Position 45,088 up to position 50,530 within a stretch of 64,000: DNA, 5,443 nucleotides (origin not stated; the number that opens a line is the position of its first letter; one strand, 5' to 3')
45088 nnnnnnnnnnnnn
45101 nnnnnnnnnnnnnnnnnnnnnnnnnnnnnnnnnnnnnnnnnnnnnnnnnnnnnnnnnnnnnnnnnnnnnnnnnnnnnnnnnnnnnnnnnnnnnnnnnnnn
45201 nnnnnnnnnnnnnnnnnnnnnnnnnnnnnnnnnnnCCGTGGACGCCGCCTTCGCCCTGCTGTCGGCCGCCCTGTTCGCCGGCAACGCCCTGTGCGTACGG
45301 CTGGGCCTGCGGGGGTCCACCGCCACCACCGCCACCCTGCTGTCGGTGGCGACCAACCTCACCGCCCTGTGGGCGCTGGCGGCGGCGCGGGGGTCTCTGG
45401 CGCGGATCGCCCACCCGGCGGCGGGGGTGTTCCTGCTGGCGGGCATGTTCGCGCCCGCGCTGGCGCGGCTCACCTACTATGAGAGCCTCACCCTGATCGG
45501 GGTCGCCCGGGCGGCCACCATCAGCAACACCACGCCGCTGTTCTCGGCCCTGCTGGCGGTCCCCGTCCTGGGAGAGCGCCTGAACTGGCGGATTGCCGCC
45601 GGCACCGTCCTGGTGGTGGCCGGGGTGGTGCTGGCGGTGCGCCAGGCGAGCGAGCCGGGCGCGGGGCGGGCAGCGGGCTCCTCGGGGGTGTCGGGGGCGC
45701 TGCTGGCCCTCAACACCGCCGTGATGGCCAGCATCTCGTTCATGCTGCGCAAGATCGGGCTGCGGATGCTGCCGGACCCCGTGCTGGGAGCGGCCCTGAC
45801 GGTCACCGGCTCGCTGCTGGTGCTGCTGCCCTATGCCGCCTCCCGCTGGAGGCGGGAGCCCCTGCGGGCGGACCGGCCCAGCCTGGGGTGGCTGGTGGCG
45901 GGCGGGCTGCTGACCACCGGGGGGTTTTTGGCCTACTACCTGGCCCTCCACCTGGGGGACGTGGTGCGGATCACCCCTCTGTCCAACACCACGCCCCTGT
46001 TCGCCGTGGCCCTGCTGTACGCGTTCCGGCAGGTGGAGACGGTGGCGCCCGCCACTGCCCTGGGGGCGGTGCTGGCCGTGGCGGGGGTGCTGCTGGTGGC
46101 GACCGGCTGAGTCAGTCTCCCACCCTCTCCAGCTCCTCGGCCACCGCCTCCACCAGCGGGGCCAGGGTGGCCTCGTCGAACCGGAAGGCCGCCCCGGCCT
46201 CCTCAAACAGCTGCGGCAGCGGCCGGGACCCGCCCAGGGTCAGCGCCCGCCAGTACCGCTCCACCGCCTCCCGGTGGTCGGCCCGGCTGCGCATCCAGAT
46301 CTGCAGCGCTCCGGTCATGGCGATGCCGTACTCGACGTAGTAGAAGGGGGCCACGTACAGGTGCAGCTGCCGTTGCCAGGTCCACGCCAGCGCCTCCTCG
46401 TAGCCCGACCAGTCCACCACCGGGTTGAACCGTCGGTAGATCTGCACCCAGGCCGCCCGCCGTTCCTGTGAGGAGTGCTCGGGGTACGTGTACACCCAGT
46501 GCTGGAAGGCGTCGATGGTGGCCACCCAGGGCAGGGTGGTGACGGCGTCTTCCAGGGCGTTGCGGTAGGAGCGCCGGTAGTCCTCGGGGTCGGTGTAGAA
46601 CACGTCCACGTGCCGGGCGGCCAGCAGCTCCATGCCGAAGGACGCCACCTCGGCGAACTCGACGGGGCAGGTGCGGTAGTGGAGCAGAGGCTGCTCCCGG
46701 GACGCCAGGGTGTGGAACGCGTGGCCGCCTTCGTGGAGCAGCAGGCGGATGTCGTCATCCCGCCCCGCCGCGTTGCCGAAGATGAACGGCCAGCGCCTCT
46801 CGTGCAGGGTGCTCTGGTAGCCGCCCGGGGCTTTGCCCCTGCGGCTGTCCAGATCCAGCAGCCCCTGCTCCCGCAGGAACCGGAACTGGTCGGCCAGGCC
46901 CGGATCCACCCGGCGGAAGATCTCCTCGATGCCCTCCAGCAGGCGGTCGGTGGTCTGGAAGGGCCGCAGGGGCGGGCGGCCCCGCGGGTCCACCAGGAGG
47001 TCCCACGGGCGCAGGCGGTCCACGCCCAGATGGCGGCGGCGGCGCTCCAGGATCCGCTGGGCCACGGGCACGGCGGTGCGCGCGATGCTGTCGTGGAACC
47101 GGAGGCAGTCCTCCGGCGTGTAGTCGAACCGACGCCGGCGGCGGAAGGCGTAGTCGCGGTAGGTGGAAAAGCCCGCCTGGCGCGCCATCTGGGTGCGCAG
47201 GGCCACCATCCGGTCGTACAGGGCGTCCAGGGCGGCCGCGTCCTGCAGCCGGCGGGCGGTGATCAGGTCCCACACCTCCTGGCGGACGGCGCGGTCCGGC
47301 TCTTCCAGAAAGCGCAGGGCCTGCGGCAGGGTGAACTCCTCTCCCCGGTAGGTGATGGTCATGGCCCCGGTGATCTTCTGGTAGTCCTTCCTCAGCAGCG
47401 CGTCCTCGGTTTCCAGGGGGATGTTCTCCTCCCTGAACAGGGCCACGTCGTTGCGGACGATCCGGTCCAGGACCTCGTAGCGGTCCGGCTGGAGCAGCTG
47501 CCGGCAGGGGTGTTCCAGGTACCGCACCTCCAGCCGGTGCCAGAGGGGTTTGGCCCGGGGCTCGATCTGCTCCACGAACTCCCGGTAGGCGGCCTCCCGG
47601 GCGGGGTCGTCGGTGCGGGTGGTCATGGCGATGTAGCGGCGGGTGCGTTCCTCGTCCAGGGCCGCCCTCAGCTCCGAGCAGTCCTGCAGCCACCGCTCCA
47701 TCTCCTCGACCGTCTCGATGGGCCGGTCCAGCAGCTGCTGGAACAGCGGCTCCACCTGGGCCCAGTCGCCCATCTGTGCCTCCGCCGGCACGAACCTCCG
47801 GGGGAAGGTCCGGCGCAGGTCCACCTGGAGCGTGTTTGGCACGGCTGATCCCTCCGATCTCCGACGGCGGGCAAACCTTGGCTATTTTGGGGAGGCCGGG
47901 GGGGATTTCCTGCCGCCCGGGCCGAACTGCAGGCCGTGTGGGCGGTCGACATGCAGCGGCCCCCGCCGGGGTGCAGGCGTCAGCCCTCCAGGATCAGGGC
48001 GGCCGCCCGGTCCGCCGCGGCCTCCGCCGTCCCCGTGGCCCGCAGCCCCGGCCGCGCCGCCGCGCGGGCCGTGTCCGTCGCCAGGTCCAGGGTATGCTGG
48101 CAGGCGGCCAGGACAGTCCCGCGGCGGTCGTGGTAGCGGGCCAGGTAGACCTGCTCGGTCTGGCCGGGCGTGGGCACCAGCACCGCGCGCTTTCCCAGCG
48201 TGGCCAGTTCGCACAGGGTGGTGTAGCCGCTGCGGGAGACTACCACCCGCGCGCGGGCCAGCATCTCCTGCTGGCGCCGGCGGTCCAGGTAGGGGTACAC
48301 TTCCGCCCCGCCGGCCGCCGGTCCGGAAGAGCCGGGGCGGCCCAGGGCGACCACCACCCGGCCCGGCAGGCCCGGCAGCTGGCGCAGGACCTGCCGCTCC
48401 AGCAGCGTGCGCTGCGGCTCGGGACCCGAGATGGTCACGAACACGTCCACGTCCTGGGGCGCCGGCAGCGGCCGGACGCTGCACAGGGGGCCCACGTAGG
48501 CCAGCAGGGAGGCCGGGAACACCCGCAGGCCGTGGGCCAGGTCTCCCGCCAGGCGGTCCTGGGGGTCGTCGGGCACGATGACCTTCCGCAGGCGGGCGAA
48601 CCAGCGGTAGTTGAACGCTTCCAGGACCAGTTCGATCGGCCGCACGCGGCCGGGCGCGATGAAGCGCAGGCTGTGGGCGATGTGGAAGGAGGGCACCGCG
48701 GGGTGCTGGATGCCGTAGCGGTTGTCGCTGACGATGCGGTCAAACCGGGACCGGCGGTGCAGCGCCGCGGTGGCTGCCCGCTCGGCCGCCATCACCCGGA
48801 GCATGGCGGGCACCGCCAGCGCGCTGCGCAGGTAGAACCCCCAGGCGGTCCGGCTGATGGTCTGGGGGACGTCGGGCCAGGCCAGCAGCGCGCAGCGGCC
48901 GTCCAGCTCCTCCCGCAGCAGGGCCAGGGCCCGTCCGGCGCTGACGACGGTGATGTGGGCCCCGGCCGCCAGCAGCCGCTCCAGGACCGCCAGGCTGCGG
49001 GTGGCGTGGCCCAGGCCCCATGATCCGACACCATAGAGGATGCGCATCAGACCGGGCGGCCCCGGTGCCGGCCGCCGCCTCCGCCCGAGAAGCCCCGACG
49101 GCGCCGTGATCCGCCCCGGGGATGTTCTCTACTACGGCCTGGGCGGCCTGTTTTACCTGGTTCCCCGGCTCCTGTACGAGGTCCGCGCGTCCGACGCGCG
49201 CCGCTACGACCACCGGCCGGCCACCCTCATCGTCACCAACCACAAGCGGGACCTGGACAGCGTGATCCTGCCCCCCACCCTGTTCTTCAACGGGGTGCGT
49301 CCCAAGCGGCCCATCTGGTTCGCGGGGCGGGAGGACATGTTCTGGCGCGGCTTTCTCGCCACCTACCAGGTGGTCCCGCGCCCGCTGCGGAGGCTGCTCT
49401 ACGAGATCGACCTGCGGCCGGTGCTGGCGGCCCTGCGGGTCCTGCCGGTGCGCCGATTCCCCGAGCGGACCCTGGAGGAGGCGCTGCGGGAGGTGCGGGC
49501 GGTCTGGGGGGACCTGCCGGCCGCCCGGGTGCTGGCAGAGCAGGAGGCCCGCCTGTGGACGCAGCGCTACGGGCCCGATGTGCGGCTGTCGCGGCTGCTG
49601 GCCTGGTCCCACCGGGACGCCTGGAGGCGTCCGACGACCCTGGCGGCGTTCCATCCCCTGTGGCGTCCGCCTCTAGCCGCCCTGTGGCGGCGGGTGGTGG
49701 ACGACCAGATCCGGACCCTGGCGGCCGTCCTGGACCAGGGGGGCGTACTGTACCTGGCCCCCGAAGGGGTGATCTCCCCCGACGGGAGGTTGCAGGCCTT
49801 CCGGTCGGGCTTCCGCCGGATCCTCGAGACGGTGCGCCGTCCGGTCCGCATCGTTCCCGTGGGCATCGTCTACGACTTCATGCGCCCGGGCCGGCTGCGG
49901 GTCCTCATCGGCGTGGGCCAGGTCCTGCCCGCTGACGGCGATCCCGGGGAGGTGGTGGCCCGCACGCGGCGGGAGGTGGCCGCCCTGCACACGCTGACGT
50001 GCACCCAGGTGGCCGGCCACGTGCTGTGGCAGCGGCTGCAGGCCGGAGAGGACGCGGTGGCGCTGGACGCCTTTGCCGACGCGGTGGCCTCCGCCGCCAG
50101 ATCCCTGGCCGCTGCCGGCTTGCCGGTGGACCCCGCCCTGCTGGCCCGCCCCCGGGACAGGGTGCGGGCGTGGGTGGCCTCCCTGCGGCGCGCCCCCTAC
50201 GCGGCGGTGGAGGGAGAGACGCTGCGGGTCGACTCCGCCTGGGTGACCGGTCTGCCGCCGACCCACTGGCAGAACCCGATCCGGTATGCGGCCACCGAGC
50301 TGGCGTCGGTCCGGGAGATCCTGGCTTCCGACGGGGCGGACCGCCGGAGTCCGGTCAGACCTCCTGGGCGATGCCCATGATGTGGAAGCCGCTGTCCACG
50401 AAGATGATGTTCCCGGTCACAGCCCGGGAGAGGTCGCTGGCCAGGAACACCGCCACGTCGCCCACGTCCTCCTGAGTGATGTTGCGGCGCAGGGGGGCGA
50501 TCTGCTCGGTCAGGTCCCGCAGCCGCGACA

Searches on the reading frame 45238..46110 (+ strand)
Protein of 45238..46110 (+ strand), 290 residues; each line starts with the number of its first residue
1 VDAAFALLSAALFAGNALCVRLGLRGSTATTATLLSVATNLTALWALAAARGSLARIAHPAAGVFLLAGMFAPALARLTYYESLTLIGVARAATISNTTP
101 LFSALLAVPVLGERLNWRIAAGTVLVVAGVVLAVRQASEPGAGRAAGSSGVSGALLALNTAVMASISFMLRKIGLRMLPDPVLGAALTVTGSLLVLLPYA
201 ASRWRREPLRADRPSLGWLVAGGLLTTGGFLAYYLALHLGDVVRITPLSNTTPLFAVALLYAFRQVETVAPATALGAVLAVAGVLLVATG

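Call 52: search_protein_families(library=ncbifam, proteins=[window:45238-46110:+])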
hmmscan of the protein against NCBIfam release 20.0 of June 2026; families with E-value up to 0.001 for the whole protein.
window:45238-46110:+ (290 aa): 3 families
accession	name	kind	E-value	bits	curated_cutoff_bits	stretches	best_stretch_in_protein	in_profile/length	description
TIGR00950.1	2A78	equivalog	2.3e-08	33.8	230.2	1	167-287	4-118/264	carboxylate/amino acid/amine transporter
NF050091.1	ArAmAcExpYddG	equivalog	1.2e-06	28.2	300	1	34-288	39-283/285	aromatic amino acid exporter YddG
NF008676.0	PRK11689.1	equivalog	1.3e-05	24.5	194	1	5-135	162-289/297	aromatic amino acid DMT transporter YddG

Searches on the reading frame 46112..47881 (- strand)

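Call 11: search_protein_families(library=pfam, proteins=[window:46112-47881:-])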
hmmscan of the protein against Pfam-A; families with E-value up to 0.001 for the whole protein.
window:46112-47881:- (589 aa): 1 family
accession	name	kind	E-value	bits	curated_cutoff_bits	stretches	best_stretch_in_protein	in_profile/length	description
PF01432.26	Peptidase_M3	-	1.9e-47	163.1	27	1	192-573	3-452/457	Peptidase family M3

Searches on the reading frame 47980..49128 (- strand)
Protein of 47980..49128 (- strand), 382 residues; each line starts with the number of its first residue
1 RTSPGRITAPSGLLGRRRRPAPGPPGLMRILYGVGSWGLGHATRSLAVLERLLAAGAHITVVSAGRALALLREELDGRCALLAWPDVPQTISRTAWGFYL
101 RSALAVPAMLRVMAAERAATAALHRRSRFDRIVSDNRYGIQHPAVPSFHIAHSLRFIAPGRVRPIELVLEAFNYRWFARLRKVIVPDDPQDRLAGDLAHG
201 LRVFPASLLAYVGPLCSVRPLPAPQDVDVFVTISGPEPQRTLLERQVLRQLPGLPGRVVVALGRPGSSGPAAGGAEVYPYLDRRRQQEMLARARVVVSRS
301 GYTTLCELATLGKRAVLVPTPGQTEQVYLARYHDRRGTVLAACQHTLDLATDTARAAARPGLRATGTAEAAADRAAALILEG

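Call 11: search_protein_families(library=pfam, proteins=[window:47980-49128:-])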
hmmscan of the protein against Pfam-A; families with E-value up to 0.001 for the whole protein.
window:47980-49128:- (382 aa): 2 families
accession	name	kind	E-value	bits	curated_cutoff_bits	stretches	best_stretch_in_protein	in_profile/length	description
PF13528.12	Glyco_trans_1_3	-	1.7e-14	54.2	25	2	28-76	1-48/322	Glycosyl transferase family 1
PF04101.22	Glyco_tran_28_C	-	1.5e-08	35.3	22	1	276-332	57-113/166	Glycosyltransferase family 28 C-terminal domain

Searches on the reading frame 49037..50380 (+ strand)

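Call 11: search_protein_families(library=pfam, proteins=[window:49037-50380:+])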
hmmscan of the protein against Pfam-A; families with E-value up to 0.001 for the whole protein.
window:49037-50380:+ (447 aa): 1 family
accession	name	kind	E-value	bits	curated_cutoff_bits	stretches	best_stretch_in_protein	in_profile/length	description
PF01553.26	Acyltransferase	-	5.2e-08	33.2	23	1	224-277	80-131/132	Acyltransferase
